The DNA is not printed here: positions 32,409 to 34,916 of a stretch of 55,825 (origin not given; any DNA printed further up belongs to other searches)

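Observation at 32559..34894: LamG protein built from 699-bp modules with near-identical GC-rich junctions, AT-rich unalignable cores and a leftover 3' end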

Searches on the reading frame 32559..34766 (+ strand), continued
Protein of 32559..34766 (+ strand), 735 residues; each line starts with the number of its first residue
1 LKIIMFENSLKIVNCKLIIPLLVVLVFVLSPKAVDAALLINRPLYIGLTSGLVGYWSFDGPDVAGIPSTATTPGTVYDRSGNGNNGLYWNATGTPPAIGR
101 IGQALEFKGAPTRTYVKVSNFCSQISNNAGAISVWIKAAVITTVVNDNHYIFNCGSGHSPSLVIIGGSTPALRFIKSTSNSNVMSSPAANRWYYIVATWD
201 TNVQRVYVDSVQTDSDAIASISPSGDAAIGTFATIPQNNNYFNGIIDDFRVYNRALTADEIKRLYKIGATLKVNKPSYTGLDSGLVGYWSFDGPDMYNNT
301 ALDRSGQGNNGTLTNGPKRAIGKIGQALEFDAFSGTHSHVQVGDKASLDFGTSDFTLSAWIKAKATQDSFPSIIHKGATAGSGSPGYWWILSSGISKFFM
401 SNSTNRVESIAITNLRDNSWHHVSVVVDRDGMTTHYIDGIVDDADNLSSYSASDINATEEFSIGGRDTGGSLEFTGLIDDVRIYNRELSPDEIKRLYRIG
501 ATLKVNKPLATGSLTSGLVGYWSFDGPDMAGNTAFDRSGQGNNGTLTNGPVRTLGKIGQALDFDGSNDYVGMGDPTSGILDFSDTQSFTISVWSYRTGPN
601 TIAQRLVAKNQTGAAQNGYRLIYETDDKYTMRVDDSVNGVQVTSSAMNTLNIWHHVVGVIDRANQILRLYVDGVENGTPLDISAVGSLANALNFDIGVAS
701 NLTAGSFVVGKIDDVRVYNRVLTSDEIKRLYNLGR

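Call 24: find_homologous_proteins(query=window:32571-34763:+, max_evalue=1e-10)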
Query window:32571-34763:+ (731 aa): 2500 proteins with E <= 1e-10 among 8000 candidates; the best 120 are listed.
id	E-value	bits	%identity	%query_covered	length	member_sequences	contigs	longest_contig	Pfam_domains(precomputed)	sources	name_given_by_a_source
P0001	0.0e+0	1648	100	100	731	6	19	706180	PF22925.4,PF07953.21,PF00354.25,PF13385.14,PF02973.23,PF02210.32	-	-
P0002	0.0e+0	1327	83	100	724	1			PF22925.4,PF07953.21,PF00354.25,PF13385.14,PF02973.23,PF02210.32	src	-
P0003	2.3e-174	600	35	94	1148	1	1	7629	PF07953.21,PF00354.25,PF13385.14,PF02973.23,PF02210.32,PF00054.31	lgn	-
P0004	2.5e-174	600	36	94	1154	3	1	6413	PF22925.4,PF07953.21,PF00354.25,PF13385.14,PF02973.23,PF02210.32,PF00054.31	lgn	-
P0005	5.8e-172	592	39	98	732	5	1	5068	PF00354.25,PF13385.14,PF02973.23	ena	-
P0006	4.1e-169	582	32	99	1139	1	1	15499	PF07953.21,PF06439.19,PF13385.14,PF02973.23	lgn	-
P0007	1.6e-167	577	34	100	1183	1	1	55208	PF07953.21,PF00354.25,PF13385.14,PF02973.23,PF02210.32,PF00054.31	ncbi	-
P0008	1.4e-165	571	39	98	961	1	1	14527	PF07953.21,PF00354.25,PF13385.14,PF02973.23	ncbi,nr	ncbi:MAG: LamG domain-containing protein [bacterium]|nr:LamG domain-containing protein [bacterium]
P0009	3.7e-165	569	34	94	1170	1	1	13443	PF07953.21,PF00354.25,PF13385.14,PF02973.23,PF02210.32,PF00054.31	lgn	-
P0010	1.0e-164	568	33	97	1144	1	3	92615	PF07953.21,PF00354.25,PF13385.14,PF02973.23,PF02210.32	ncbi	-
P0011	1.8e-163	564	37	94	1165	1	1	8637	PF22925.4,PF07953.21,PF06439.19,PF00354.25,PF13385.14,PF02973.23,PF02210.32,PF00054.31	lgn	-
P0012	1.8e-163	564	34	94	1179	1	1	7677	PF07953.21,PF00354.25,PF13385.14,PF02973.23,PF02210.32,PF00054.31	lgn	-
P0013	2.0e-162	560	37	98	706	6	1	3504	PF22925.4,PF07953.21,PF00354.25,PF13385.14,PF02973.23,PF02210.32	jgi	-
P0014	2.9e-161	556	34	94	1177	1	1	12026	PF22925.4,PF07953.21,PF13385.14,PF02973.23,PF02210.32,PF00054.31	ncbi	-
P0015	2.5e-160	553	34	94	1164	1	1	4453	PF22925.4,PF07953.21,PF00354.25,PF13385.14,PF02973.23,PF02210.32,PF00054.31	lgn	-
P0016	8.0e-158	545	36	94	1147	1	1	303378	PF07953.21,PF00354.25,PF13385.14,PF02973.23,PF02210.32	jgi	jgi:hypothetical protein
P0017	1.3e-157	544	36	99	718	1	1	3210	PF13385.14,PF02973.23,PF02210.32,PF00054.31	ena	-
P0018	3.3e-156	540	40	96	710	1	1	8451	PF22925.4,PF00354.25,PF13385.14,PF02973.23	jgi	jgi:hypothetical protein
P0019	3.4e-156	540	34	97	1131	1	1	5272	PF07953.21,PF13385.14,PF02973.23,PF02210.32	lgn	-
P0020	3.7e-156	539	34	96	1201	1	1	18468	PF07953.21,PF00354.25,PF13385.14,PF02973.23,PF02210.32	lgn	-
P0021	4.7e-156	539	34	94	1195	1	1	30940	PF22925.4,PF07953.21,PF00354.25,PF13385.14,PF02973.23,PF02210.32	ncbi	ncbi:MAG: LamG domain-containing protein [Candidatus Moraniibacteriota bacterium]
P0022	9.1e-156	538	33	97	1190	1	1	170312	PF07953.21,PF00354.25,PF13385.14,PF02973.23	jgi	-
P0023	1.3e-155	538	33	95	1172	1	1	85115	PF22925.4,PF07953.21,PF00354.25,PF13385.14,PF02973.23,PF02210.32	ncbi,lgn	-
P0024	3.2e-154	533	33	94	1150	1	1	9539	PF22925.4,PF00354.25,PF13385.14,PF02973.23,PF02210.32,PF00054.31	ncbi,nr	ncbi:MAG: LamG domain-containing protein [Candidatus Moraniibacteriota bacterium]|nr:MAG: LamG domai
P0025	6.4e-153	529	33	94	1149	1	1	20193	PF07953.21,PF00354.25,PF13385.14,PF02973.23,PF02210.32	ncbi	-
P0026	2.8e-151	523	41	64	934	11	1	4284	PF07953.21,PF00354.25,PF13385.14,PF02973.23,PF02210.32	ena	-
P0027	4.7e-150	519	34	97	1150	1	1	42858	PF22925.4,PF07953.21,PF06439.19,PF00354.25,PF13385.14,PF02973.23,PF02210.32,PF00054.31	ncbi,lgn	-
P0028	8.6e-149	515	34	96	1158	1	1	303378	PF07953.21,PF13385.14,PF02973.23,PF02210.32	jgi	jgi:hypothetical protein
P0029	4.0e-147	510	34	96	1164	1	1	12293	PF07953.21,PF00354.25,PF13385.14,PF02973.23,PF02210.32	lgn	-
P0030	3.5e-146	506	34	94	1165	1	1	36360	PF07953.21,PF00354.25,PF13385.14,PF02973.23,PF02210.32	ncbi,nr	ncbi:MAG: LamG domain-containing protein [Candidatus Moranbacteria bacterium]|nr:LamG domain-contain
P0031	3.1e-144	500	42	98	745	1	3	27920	PF22925.4,PF07953.21,PF00354.25,PF13385.14,PF02973.23,PF02210.32,PF00054.31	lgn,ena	-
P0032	7.0e-144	499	35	94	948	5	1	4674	PF07953.21,PF00354.25,PF13385.14,PF02973.23,PF02210.32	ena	-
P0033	1.8e-143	497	34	97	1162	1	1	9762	PF22925.4,PF07953.21,PF00354.25,PF13385.14,PF02973.23,PF02210.32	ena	-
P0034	9.0e-143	495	34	94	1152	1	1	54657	PF22925.4,PF07953.21,PF00354.25,PF13385.14,PF02973.23,PF02210.32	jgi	jgi:hypothetical protein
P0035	1.8e-141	491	40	98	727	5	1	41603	PF00354.25,PF19049.7,PF13385.14,PF02973.23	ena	-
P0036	9.9e-141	488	38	99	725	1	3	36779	PF22925.4,PF07953.21,PF00354.25,PF13385.14,PF02973.23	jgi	jgi:hypothetical protein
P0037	3.9e-140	486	40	100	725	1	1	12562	PF07953.21,PF00354.25,PF13385.14,PF02973.23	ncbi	-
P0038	3.7e-139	483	38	96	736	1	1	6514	PF13385.14,PF02973.23,PF02210.32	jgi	jgi:hypothetical protein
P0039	7.6e-139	482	34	94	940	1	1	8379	PF22925.4,PF07953.21,PF00354.25,PF13385.14,PF02210.32,PF00054.31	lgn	-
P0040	1.0e-138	482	40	73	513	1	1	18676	PF07953.21,PF00354.25,PF13385.14,PF02973.23,PF02210.32,PF00054.31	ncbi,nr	ncbi:MAG: LamG domain-containing protein, partial [bacterium]|nr:LamG domain-containing protein [bac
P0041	1.5e-138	481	40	98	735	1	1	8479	PF00354.25,PF13385.14,PF02973.23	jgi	jgi:hypothetical protein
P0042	7.0e-138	479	40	98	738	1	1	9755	PF07953.21,PF00354.25,PF13385.14,PF02973.23,PF02210.32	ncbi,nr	ncbi:MAG: LamG domain-containing protein [bacterium]|nr:LamG domain-containing protein [bacterium]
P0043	3.7e-136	473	38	98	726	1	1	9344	PF07953.21,PF00354.25,PF13385.14,PF02973.23,PF02210.32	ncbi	-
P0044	1.1e-135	472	41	100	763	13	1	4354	PF22925.4,PF07953.21,PF00354.25,PF13385.14,PF02973.23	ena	-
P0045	3.1e-135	470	40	98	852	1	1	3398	PF00354.25,PF13385.14,PF02973.23,PF02210.32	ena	-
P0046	4.6e-134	466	38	98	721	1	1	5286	PF00354.25,PF13385.14,PF02973.23,PF02210.32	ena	-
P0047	2.9e-133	464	42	95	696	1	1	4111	PF22925.4,PF07953.21,PF13385.14,PF02210.32,PF00054.31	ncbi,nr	ncbi:MAG: LamG domain-containing protein, partial [Candidatus Taylorbacteria bacterium]|nr:LamG doma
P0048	3.1e-133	464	37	100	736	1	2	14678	PF22925.4,PF07953.21,PF00354.25,PF13385.14,PF02973.23,PF02210.32,PF00054.31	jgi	jgi:hypothetical protein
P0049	5.0e-133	463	37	98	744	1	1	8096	PF07953.21,PF13385.14,PF02973.23,PF02210.32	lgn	-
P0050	1.1e-132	462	36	93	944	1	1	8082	PF07953.21,PF00354.25,PF13385.14,PF02973.23,PF02210.32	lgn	-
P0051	1.5e-132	461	35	99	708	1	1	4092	PF07953.21,PF13385.14,PF02973.23,PF02210.32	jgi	jgi:hypothetical protein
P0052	1.9e-132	461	36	98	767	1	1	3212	PF07953.21,PF00354.25,PF13385.14,PF02973.23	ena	-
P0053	2.9e-132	460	39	63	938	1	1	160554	PF07953.21,PF00354.25,PF13385.14,PF02973.23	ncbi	-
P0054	5.9e-132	459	33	98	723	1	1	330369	PF07953.21,PF00354.25,PF13385.14,PF02973.23,PF02210.32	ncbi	-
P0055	3.7e-131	457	35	64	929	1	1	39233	PF22925.4,PF07953.21,PF00354.25,PF13385.14,PF02973.23,PF02210.32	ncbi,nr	ncbi:MAG: LamG domain-containing protein [bacterium]|nr:LamG domain-containing protein [bacterium]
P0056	1.1e-130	455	40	98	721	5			PF07953.21,PF00354.25,PF13385.14,PF02973.23,PF02210.32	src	-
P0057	1.3e-130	455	36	94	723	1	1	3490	PF07953.21,PF00354.25,PF13385.14,PF02973.23,PF02210.32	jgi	jgi:hypothetical protein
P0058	1.4e-130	455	38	99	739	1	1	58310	PF07953.21,PF00354.25,PF13385.14,PF02973.23,PF02210.32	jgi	-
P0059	4.6e-130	453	39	98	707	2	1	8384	PF00354.25,PF13385.14,PF02210.32,PF00054.31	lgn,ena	-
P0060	1.1e-129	452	39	98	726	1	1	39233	PF22925.4,PF00354.25,PF13385.14,PF02973.23,PF02210.32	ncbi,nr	ncbi:MAG: LamG domain-containing protein [bacterium]|nr:LamG domain-containing protein [bacterium]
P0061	8.6e-129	449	36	64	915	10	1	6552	PF06439.19,PF00354.25,PF13385.14,PF02973.23,PF02210.32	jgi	-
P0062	9.7e-129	449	34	100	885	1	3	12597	PF07953.21,PF13385.14,PF02973.23,PF02210.32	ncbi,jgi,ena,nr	ncbi:MAG TPA: LamG domain-containing protein [Candidatus Parcubacteria bacterium]|nr:LamG domain-con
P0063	1.1e-128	449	34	94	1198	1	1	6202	PF07953.21,PF00354.25,PF13385.14,PF02973.23,PF02210.32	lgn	-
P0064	1.2e-128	448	34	94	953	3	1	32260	PF07953.21,PF00354.25,PF13385.14,PF02973.23,PF02210.32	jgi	jgi:hypothetical protein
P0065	1.6e-128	448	40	99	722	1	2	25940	PF13385.14,PF02973.23,PF02210.32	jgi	jgi:hypothetical protein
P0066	2.1e-128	448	39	96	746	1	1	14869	PF22925.4,PF07953.21,PF00354.25,PF13385.14,PF02973.23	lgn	-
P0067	3.5e-128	447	35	94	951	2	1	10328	PF07953.21,PF00354.25,PF13385.14,PF02973.23,PF02210.32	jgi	-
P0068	1.9e-127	445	38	98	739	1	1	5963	PF07953.21,PF00354.25,PF13385.14,PF02973.23,PF02210.32,PF00054.31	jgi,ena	-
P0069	2.2e-126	441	36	98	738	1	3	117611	PF07953.21,PF00354.25,PF13385.14,PF02973.23,PF02210.32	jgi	jgi:hypothetical protein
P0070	2.9e-126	441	45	64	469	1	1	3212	PF13385.14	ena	-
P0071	4.5e-126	440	37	98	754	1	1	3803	PF00354.25,PF19049.7,PF13385.14,PF02973.23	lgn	-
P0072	6.9e-126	439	35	94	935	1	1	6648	PF07953.21,PF00354.25,PF13385.14,PF02973.23,PF02210.32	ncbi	-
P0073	9.8e-126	439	38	99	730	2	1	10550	PF07953.21,PF00354.25,PF13385.14,PF02973.23,PF02210.32,PF00054.31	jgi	-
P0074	1.0e-125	439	40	100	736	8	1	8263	PF07953.21,PF00354.25,PF13385.14,PF02973.23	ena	-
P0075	1.1e-125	439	39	98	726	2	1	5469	PF07953.21,PF00354.25,PF13385.14,PF02973.23,PF02210.32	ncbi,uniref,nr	ncbi:hypothetical protein A2930_03115 [Candidatus Giovannonibacteria bacterium RIFCSPLOWO2_01_FULL_4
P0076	3.0e-125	437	40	72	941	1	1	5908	PF21722.5,PF22925.4,PF07953.21,PF13385.14,PF02973.23,PF02210.32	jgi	jgi:hypothetical protein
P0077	3.2e-125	437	36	94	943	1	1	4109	PF22925.4,PF07953.21,PF00354.25,PF13385.14,PF02973.23,PF02210.32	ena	-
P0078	3.5e-125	437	35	99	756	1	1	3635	PF07953.21,PF00354.25,PF13385.14,PF02973.23,PF02210.32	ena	-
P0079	4.2e-125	437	38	100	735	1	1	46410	PF00354.25,PF13385.14,PF02973.23,PF02210.32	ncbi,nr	ncbi:LamG domain-containing protein [Candidatus Giovannonibacteria bacterium]|nr:LamG domain-contain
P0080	4.6e-125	437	37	98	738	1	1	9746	PF22925.4,PF00354.25,PF13385.14,PF02973.23,PF02210.32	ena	-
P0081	2.7e-124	434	36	98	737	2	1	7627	PF07953.21,PF00354.25,PF13385.14,PF02973.23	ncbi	ncbi:MAG: LamG domain-containing protein [Patescibacteria group bacterium]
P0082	1.4e-123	432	37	64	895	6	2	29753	PF07953.21,PF00354.25,PF13385.14,PF02973.23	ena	-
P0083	5.8e-123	430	34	94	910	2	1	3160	PF07953.21,PF00354.25,PF13385.14,PF02973.23,PF02210.32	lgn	-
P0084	1.1e-122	429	35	94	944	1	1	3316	PF07953.21,PF13385.14,PF02973.23,PF02210.32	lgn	-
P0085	1.1e-122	429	40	99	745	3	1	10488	PF07953.21,PF00354.25,PF13385.14,PF02973.23,PF02210.32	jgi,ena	-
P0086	1.2e-122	429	38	98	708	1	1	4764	PF00354.25,PF13385.14,PF02973.23,PF02210.32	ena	-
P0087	1.6e-122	428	31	94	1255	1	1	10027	PF07953.21,PF00354.25,PF13385.14,PF02973.23,PF02210.32,PF00054.31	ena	-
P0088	1.7e-122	428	37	97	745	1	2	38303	PF13385.14,PF02973.23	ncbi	-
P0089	1.8e-122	428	40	99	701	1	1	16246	PF07953.21,PF00354.25,PF13385.14,PF02973.23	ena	-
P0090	3.9e-122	427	35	94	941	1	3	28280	PF07953.21,PF00354.25,PF13385.14,PF02973.23,PF02210.32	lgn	-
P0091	9.8e-122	426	38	99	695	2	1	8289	PF07953.21,PF00354.25,PF13385.14,PF02973.23,PF02210.32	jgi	-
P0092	1.5e-121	425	35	94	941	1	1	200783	PF07953.21,PF13385.14,PF02973.23,PF02210.32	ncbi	-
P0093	1.5e-121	425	32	97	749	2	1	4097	PF13385.14,PF02973.23,PF02210.32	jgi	jgi:hypothetical protein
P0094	2.9e-121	424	38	98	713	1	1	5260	PF07953.21,PF00354.25,PF13385.14,PF02973.23,PF02210.32,PF00054.31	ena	-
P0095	3.3e-121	424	34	94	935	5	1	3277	PF00354.25,PF13385.14,PF02973.23,PF02210.32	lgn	-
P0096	3.7e-121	424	39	98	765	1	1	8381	PF13385.14,PF02973.23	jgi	jgi:hypothetical protein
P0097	5.2e-121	423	34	94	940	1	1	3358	PF22925.4,PF07953.21,PF13385.14,PF02973.23,PF02210.32,PF00054.31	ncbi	-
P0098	6.3e-121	423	30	94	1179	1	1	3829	PF07953.21,PF13385.14,PF02973.23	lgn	-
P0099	7.7e-121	423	34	98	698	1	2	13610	PF07953.21,PF13385.14,PF02973.23,PF02210.32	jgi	jgi:hypothetical protein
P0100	7.9e-121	423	35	94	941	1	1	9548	PF07953.21,PF00354.25,PF13385.14,PF02973.23,PF02210.32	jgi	-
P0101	1.8e-120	421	38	97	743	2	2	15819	PF07953.21,PF00354.25,PF13385.14,PF02973.23,PF02210.32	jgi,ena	-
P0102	4.0e-120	420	37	99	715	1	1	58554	PF00354.25,PF13385.14,PF02973.23,PF02210.32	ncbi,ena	-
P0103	7.7e-120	419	36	97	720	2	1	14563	PF22925.4,PF00354.25,PF13385.14,PF02973.23,PF02210.32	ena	-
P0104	1.0e-119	419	32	94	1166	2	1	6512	PF07953.21,PF00354.25,PF13385.14,PF02973.23,PF02210.32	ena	-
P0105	1.1e-119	419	35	94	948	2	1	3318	PF07953.21,PF13385.14,PF02973.23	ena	-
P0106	3.9e-119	417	38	100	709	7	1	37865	PF07953.21,PF00354.25,PF13385.14,PF02973.23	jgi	-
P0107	4.3e-119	417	37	98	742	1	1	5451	PF07953.21,PF00354.25,PF13385.14,PF02973.23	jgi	jgi:hypothetical protein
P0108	1.3e-118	415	37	90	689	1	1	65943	PF22925.4,PF00354.25,PF13385.14,PF02973.23,PF02210.32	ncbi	-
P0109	3.0e-118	414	35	100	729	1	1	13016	PF13385.14,PF02973.23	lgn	-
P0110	3.6e-118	414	37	98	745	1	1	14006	PF07953.21,PF00354.25,PF13385.14,PF02973.23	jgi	jgi:hypothetical protein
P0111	4.9e-118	413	34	94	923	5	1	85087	PF07953.21,PF13385.14,PF02973.23,PF02210.32,PF00054.31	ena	-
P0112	8.0e-118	413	36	97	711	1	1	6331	PF07953.21,PF00354.25,PF13385.14,PF02973.23,PF02210.32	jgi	jgi:hypothetical protein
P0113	2.3e-117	411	36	98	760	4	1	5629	PF07953.21,PF00354.25,PF13385.14,PF02973.23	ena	-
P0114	3.2e-117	411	39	99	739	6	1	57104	PF22925.4,PF07953.21,PF06439.19,PF00354.25,PF13385.14,PF02973.23,PF02210.32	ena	-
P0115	5.0e-117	410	37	100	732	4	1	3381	PF07953.21,PF00354.25,PF13385.14,PF02973.23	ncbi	-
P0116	1.2e-116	409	36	64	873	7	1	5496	PF07953.21,PF00354.25,PF13385.14,PF02973.23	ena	-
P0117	1.7e-116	408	35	94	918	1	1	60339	PF22925.4,PF07953.21,PF00354.25,PF13385.14,PF02973.23,PF02210.32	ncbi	-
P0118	2.4e-116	408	38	99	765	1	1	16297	PF07953.21,PF00354.25,PF13385.14,PF02973.23,PF02210.32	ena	-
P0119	5.6e-116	407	35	100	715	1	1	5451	PF00354.25,PF13385.14,PF02973.23,PF02210.32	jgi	jgi:hypothetical protein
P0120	1.2e-115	405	34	91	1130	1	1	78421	PF21722.5,PF07953.21,PF00354.25,PF13385.14,PF02973.23,PF02210.32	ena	-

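Call 26: find_encoding_contigs(protein=P0002, flank=10000, max_places=6)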
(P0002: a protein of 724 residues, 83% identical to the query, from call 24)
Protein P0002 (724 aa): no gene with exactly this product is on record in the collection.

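Call 27: list_cluster_members(proteins=[P0002, P0001])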
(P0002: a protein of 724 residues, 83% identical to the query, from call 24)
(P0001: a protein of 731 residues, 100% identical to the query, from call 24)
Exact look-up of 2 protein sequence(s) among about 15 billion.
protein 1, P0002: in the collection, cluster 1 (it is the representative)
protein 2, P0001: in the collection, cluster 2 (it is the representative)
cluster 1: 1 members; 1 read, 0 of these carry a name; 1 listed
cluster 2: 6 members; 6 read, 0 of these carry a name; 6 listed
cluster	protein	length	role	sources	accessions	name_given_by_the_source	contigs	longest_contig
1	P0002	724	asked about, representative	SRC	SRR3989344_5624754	-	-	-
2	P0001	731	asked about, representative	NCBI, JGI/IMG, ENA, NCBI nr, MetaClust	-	-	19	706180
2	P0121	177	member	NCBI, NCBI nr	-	-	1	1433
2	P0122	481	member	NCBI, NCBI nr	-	-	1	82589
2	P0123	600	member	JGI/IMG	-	-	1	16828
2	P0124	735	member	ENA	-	-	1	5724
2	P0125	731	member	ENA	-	-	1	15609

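Call 34: find_encoding_contigs(protein=P0075, flank=6000, max_places=4)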
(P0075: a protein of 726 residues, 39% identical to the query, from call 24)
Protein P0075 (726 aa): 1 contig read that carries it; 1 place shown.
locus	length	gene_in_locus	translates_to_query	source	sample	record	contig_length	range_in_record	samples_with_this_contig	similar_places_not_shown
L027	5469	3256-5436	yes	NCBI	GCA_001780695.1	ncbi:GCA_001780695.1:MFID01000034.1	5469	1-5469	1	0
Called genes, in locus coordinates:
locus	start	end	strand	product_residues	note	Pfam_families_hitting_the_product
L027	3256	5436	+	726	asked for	PF07953:Toxin_R_bind_N (faint), PF13385:Laminin_G_3, PF02210:Laminin_G_2 (faint), PF02973:Sialidase (faint), PF00354:Pentaxin (faint), PF13385:Laminin_G_3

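Call 35: find_encoding_contigs(protein=P0086, flank=6000, max_places=4)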
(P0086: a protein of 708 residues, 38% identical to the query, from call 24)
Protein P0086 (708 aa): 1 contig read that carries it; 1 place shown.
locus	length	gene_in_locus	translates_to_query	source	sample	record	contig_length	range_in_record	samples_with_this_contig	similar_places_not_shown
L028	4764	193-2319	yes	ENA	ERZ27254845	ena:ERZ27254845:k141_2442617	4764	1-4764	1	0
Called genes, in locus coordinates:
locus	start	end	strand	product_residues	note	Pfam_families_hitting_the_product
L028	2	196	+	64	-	?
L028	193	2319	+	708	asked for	PF13385:Laminin_G_3, PF02210:Laminin_G_2 (faint), PF00354:Pentaxin (faint), PF02973:Sialidase (faint), PF13385:Laminin_G_3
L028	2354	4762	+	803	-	?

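Call 42: find_encoding_contigs(protein=P0016, flank=10000, max_places=2)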
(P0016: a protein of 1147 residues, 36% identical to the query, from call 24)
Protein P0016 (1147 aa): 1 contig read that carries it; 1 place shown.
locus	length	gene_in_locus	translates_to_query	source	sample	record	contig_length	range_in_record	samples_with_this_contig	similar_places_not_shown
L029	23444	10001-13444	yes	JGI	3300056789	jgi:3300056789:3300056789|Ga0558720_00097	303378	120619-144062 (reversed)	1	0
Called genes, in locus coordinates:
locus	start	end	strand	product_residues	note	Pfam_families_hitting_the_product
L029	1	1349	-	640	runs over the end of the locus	PF04041:Glyco_hydro_130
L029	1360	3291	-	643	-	PF04041:Glyco_hydro_130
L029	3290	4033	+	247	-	PF09335:VTT_dom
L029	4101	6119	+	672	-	PF04851:ResIII, PF17757:UvrB_inter, PF27431:UvrB_3rd, PF00271:Helicase_C, PF12344:UvrB, PF02151:UVR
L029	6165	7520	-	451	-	PF02511:Thy1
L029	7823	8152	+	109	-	-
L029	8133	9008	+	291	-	-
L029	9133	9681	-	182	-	-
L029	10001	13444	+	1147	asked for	PF07953:Toxin_R_bind_N (faint), PF13385:Laminin_G_3, PF02210:Laminin_G_2 (faint), PF00354:Pentaxin (faint), PF02973:Sialidase (faint), PF13385:Laminin_G_3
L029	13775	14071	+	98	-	PF01541:GIY-YIG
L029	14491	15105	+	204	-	PF08843:AbiEii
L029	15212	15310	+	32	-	-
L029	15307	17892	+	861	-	PF02463:SMC_N (faint), PF20703:nSTAND1 (faint), PF00005:ABC_tran (faint), PF13304:AAA_21 (faint), PF13555:AAA_29 (faint), PF17760:UvrA_inter, PF00684:DnaJ_CXXCXGXG (faint)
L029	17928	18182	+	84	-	-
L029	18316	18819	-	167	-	PF06210:DUF1003 (weak)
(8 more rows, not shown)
